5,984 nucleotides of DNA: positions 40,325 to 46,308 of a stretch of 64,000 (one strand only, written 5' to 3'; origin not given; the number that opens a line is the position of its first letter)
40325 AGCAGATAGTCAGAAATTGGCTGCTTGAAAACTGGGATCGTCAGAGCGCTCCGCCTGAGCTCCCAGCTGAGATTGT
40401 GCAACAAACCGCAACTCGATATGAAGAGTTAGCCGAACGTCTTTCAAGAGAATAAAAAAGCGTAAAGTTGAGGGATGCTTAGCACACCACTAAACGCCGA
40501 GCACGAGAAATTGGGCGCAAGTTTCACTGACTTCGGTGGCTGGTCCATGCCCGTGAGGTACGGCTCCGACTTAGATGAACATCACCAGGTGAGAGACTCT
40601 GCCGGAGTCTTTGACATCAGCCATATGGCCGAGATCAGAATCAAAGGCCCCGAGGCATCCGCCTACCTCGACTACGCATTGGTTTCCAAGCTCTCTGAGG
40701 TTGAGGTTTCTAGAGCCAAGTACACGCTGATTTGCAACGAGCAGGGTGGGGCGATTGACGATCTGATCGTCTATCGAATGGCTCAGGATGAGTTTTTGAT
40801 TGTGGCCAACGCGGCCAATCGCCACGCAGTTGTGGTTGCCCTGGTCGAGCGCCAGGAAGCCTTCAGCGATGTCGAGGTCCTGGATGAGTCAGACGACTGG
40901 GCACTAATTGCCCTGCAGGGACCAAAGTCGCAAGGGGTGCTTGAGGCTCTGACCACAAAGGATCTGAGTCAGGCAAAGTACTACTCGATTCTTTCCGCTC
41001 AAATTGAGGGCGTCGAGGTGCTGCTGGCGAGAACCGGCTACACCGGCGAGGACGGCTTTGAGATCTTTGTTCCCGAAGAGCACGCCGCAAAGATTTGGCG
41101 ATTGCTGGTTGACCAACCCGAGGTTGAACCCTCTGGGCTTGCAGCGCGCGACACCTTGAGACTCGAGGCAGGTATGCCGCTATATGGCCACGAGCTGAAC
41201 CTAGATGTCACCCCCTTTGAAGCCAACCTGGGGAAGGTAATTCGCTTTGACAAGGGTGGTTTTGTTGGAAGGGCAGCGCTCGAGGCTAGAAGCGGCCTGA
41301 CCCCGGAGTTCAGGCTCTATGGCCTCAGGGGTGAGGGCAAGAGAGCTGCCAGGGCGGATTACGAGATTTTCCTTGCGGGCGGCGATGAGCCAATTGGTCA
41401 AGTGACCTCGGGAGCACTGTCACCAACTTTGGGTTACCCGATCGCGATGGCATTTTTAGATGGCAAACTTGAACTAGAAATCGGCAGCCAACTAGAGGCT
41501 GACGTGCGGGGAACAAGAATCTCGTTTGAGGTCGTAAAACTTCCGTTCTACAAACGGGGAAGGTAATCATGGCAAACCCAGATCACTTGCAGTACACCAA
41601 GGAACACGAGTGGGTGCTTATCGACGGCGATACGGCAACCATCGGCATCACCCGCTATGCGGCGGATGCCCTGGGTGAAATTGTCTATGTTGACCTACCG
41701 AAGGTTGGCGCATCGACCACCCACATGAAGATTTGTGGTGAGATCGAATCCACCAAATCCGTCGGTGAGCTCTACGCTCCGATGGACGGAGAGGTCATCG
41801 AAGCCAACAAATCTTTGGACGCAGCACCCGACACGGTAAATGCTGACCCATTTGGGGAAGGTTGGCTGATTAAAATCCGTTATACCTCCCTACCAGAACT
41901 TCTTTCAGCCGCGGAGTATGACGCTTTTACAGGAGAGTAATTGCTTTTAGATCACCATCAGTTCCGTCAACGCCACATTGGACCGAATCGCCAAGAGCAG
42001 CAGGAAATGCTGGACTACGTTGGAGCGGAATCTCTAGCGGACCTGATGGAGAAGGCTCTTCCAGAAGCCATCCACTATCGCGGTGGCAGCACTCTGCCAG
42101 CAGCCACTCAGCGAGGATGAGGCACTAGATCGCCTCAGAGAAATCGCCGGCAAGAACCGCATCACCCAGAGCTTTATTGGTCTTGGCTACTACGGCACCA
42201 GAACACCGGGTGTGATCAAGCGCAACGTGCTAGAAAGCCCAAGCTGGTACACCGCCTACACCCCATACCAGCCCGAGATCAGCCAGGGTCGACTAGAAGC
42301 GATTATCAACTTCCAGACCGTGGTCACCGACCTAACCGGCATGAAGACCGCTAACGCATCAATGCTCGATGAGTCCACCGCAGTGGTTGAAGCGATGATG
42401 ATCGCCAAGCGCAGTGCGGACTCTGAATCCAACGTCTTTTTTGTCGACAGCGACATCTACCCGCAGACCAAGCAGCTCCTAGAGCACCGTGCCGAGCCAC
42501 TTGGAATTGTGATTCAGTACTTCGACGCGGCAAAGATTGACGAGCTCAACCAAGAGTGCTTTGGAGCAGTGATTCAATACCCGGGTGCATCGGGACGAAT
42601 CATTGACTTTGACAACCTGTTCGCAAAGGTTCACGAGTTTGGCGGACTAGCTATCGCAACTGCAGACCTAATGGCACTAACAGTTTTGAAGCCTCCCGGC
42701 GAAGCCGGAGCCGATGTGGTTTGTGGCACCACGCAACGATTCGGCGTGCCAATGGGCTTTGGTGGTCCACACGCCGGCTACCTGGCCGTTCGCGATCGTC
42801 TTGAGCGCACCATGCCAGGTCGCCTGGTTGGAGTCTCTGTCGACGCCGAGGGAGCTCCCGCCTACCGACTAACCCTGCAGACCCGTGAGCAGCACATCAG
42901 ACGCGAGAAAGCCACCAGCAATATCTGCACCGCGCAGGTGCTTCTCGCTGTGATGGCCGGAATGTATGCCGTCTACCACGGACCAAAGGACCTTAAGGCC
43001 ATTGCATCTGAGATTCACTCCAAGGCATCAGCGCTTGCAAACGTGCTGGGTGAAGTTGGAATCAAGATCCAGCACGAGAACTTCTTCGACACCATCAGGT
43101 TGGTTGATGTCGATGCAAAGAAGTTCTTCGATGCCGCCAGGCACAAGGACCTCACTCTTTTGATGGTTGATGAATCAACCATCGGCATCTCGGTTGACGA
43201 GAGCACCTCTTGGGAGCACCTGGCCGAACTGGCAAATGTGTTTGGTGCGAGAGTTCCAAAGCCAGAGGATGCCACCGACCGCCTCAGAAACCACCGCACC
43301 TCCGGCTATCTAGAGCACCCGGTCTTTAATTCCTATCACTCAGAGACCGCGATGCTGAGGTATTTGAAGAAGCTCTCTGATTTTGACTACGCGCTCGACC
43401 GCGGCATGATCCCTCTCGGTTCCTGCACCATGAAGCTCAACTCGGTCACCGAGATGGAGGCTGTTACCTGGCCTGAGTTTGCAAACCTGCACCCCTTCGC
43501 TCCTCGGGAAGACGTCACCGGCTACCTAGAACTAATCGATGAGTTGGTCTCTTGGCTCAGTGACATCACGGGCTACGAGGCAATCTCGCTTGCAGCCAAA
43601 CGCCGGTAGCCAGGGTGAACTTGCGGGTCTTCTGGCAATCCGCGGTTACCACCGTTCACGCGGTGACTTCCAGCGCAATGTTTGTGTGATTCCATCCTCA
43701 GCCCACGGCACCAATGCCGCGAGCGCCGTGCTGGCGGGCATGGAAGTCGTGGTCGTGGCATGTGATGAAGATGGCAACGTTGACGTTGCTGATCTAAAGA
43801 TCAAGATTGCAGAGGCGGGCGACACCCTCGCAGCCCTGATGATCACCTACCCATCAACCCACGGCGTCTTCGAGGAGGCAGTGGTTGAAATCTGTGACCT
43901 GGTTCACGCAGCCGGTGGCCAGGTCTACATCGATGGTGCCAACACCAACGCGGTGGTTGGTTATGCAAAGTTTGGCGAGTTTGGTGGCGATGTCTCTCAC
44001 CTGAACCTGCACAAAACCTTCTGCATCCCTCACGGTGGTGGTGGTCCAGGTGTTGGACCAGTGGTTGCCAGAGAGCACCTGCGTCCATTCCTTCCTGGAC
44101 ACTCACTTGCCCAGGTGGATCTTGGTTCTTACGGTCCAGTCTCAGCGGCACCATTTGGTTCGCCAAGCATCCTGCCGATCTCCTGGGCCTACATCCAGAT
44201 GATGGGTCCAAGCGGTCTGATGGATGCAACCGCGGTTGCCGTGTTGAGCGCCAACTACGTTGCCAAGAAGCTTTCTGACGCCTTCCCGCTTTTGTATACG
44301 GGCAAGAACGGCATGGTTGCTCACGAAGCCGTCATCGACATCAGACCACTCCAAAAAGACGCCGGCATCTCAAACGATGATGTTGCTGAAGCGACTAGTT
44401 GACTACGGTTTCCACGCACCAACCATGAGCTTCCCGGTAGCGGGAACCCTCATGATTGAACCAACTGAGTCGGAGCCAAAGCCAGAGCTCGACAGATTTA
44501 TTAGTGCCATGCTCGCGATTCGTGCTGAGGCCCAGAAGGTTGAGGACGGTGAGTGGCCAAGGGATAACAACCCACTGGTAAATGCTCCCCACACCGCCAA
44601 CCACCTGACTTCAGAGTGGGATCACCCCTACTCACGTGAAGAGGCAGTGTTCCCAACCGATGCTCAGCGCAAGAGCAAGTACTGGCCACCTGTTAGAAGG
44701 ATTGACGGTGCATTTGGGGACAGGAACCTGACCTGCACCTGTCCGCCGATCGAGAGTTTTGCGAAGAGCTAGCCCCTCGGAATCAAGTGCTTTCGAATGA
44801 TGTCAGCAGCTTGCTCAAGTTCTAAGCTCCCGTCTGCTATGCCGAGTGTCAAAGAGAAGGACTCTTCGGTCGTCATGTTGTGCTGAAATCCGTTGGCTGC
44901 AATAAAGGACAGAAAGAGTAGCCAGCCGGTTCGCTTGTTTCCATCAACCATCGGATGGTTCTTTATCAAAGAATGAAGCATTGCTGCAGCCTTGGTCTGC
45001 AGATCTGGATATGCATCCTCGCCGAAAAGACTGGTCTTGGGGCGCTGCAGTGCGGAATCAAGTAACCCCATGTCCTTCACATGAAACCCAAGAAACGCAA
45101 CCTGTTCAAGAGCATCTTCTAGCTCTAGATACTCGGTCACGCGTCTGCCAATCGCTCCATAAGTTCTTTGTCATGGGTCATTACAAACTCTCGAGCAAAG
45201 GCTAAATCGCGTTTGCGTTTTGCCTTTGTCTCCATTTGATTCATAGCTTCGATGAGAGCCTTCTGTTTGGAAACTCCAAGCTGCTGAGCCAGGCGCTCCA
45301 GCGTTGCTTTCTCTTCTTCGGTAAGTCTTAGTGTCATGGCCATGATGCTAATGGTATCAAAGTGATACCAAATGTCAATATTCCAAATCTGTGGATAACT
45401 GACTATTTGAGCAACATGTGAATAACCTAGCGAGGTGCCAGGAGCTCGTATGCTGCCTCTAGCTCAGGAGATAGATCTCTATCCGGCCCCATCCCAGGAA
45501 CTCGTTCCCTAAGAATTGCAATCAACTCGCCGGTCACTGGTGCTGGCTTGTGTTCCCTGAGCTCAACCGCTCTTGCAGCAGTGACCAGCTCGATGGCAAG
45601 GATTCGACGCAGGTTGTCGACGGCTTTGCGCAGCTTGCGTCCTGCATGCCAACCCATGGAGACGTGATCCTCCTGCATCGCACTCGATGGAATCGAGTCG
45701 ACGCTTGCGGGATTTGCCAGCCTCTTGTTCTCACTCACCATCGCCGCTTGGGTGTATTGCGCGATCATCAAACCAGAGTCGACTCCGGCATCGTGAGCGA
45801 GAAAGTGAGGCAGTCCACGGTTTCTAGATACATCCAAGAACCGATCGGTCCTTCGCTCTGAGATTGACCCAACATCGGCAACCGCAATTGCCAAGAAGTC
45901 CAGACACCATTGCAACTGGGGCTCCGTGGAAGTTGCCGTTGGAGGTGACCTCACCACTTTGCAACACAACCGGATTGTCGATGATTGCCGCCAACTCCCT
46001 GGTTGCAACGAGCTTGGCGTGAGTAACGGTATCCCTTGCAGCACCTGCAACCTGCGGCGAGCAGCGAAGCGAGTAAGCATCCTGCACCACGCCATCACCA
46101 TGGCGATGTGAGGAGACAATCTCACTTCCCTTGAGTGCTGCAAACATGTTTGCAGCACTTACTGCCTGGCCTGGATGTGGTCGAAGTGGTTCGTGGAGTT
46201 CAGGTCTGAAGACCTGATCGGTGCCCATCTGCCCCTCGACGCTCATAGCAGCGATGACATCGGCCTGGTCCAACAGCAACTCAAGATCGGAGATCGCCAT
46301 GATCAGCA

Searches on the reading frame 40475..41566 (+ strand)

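Call 29: search_protein_families(library=pfam, proteins=[window:40475-41566:+], max_evalue=0.001)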
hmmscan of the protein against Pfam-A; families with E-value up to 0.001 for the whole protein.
window:40475-41566:+ (363 aa): 2 families
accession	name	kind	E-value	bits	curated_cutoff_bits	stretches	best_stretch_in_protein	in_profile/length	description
PF01571.26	GCV_T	-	1.1e-90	303.8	25.6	1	6-254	1-254/255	Aminomethyltransferase folate-binding domain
PF08669.17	GCV_T_C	-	3.6e-19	68.9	25.9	1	280-360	2-80/80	Glycine cleavage T-protein C-terminal barrel domain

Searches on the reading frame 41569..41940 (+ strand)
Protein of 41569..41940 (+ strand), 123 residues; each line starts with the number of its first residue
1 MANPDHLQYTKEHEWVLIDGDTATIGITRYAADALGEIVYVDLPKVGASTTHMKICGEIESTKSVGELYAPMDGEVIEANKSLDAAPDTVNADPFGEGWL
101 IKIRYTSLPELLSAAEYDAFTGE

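Call 22: search_protein_families(library=pfam, proteins=[window:41569-41940:+], max_evalue=0.01)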
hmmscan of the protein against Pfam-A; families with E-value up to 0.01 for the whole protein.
window:41569-41940:+ (123 aa): 1 family
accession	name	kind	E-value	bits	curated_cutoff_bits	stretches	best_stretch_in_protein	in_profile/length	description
PF01597.25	GCV_H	-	7.7e-37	126.3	22.2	1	7-119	1-117/122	Glycine cleavage H-protein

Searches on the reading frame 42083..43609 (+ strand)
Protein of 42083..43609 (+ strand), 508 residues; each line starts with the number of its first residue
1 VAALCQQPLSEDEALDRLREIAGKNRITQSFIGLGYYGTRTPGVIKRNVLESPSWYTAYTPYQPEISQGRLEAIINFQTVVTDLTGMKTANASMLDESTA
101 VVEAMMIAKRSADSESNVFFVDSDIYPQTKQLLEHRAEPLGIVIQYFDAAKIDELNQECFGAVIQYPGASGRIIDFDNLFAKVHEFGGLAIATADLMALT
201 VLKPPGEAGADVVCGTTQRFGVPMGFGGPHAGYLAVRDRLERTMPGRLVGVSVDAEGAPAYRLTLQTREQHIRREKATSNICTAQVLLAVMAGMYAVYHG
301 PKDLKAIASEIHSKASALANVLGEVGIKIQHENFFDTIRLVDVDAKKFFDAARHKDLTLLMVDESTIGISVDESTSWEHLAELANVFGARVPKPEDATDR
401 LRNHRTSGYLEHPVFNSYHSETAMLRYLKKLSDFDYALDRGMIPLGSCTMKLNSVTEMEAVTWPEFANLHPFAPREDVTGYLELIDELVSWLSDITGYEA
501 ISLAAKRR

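Call 29: search_protein_families(library=pfam, proteins=[window:42083-43609:+], max_evalue=0.001)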
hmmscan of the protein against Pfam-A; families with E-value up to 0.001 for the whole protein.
window:42083-43609:+ (508 aa): 1 family
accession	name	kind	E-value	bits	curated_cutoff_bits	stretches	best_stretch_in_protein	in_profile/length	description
PF02347.22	GDC-P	-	1.5e-156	522.1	26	1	5-387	43-429/429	Glycine cleavage system P-protein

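Call 30: find_related_loci(query=window:42083-43609:+, collection=metagenome_contigs, flank=10000)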
Query window:42083-43609:+ (508 aa) in metagenome_contigs; peptide patterns used: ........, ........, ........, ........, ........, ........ (x = any residue, [..] = any of these).
600 stretches matched a pattern (row limit reached: there are more); 596 encode a relative of the query (tblastn E <= 1e-3); the best 80 are kept; 80 distinct loci.
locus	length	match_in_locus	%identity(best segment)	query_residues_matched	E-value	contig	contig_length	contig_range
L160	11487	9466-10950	85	9-503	0e+0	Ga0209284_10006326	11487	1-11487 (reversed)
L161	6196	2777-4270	61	19-503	0e+0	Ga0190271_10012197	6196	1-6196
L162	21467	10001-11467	61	19-503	0e+0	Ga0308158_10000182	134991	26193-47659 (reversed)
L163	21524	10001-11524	56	7-503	0e+0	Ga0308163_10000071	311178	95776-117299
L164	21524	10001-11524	56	7-503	0e+0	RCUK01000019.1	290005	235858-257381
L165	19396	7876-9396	60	10-503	0e+0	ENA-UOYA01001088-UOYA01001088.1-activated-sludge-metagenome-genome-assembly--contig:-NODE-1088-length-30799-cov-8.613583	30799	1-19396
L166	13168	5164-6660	55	10-503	0e+0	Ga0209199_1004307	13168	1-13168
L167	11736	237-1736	56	8-503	0e+0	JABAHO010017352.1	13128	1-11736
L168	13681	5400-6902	54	10-503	0e+0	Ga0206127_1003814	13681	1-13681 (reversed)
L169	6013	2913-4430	56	9-503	0e+0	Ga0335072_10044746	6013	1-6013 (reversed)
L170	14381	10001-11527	56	9-503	2e-180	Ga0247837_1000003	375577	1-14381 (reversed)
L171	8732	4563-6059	55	10-503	2e-180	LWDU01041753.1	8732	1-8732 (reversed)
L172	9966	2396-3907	56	7-503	3e-180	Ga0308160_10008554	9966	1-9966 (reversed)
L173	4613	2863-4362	57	7-503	0e+0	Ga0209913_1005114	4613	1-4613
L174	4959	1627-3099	54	10-503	0e+0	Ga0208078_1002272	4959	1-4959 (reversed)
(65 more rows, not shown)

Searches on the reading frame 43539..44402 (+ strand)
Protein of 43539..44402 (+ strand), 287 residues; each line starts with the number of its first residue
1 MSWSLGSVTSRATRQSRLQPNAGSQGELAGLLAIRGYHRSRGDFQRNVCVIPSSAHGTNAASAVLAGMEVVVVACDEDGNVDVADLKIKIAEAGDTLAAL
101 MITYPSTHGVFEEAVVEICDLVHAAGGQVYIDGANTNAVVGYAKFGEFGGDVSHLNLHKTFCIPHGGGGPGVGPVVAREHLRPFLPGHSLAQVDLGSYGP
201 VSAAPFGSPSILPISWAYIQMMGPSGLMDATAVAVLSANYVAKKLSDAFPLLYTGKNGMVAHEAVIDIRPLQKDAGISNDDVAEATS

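Call 29: search_protein_families(library=pfam, proteins=[window:43539-44402:+], max_evalue=0.001)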
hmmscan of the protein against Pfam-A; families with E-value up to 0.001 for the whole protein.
window:43539-44402:+ (287 aa): 3 families
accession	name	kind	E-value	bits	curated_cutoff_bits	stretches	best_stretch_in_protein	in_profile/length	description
PF21478.3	GcvP2_C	-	1.5e-16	60.8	27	1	230-284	1-55/122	Glycine dehydrogenase, C-terminal domain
PF00266.25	Aminotran_5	-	0.00012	21.6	21.5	1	53-187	96-227/371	Aminotransferase class-V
PF02347.22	GDC-P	-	0.00044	19.7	26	0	67-188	179-286/429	Glycine cleavage system P-protein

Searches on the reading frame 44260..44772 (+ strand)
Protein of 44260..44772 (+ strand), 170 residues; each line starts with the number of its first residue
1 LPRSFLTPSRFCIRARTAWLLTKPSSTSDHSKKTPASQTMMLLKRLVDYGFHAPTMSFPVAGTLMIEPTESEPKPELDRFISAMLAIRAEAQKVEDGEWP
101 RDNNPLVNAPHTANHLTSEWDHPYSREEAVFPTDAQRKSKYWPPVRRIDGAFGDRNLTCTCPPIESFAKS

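Call 29: search_protein_families(library=pfam, proteins=[window:44260-44772:+], max_evalue=0.001)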
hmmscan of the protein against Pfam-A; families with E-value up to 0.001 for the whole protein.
window:44260-44772:+ (170 aa): 1 family
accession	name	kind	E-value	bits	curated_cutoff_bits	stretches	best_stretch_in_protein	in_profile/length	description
PF21478.3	GcvP2_C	-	2.1e-33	115.3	27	1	40-111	51-122/122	Glycine dehydrogenase, C-terminal domain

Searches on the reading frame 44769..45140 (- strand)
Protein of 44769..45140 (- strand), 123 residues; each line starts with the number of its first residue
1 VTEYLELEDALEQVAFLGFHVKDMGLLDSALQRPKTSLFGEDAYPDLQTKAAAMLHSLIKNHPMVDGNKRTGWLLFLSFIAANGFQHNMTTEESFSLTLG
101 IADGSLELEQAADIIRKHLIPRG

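Call 10: search_protein_families(library=pfam, proteins=[window:44769-45140:-], max_evalue=0.01)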
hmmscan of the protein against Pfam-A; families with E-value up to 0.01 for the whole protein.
window:44769-45140:- (123 aa): 1 family
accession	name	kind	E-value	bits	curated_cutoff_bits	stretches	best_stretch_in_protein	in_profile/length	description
PF02661.23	Fic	-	2.8e-14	54.2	24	1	19-79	22-92/93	Fic/DOC family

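Call 11: find_encoding_contigs(protein=window:44769-45140:-, flank=10000, max_places=6)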
Protein window:44769-45140:- (123 aa): no gene with exactly this product is on record in the collection.
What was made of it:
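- Tried and rejected: That ORF has a GTG start, which may be why (call 11).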

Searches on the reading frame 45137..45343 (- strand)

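Call 10: search_protein_families(library=pfam, proteins=[window:45137-45343:-], max_evalue=0.01)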
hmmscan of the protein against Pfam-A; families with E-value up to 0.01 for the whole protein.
window:45137-45343:- (68 aa): 3 families
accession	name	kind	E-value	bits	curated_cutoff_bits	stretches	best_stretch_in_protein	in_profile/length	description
PF21983.2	NikA-like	-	0.0012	19.4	27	1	3-46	7-50/72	Mobilization protein NikA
PF19807.5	DUF6290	-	0.0029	18.2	27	1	1-57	1-55/72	Family of unknown function (DUF6290)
PF01402.27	RHH_1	-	0.0045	17.3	20.5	1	4-28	3-27/39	Ribbon-helix-helix protein, copG family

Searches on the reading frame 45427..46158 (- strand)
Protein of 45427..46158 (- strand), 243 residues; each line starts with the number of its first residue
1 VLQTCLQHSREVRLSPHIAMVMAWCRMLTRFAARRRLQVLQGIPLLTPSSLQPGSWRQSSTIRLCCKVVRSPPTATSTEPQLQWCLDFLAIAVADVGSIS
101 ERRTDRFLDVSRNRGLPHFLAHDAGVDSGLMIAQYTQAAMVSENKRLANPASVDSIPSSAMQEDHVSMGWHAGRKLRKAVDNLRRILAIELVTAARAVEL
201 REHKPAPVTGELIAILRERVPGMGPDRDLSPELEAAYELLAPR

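Call 9: search_protein_families(library=pfam, proteins=[window:45427-46158:-], max_evalue=0.01)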
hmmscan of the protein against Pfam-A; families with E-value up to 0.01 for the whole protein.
window:45427-46158:- (243 aa): 1 family
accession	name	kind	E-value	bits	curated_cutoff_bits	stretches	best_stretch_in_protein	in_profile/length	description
PF00221.24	Lyase_aromatic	-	2.9e-50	171.7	27.3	1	85-218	330-466/466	Aromatic amino acid lyase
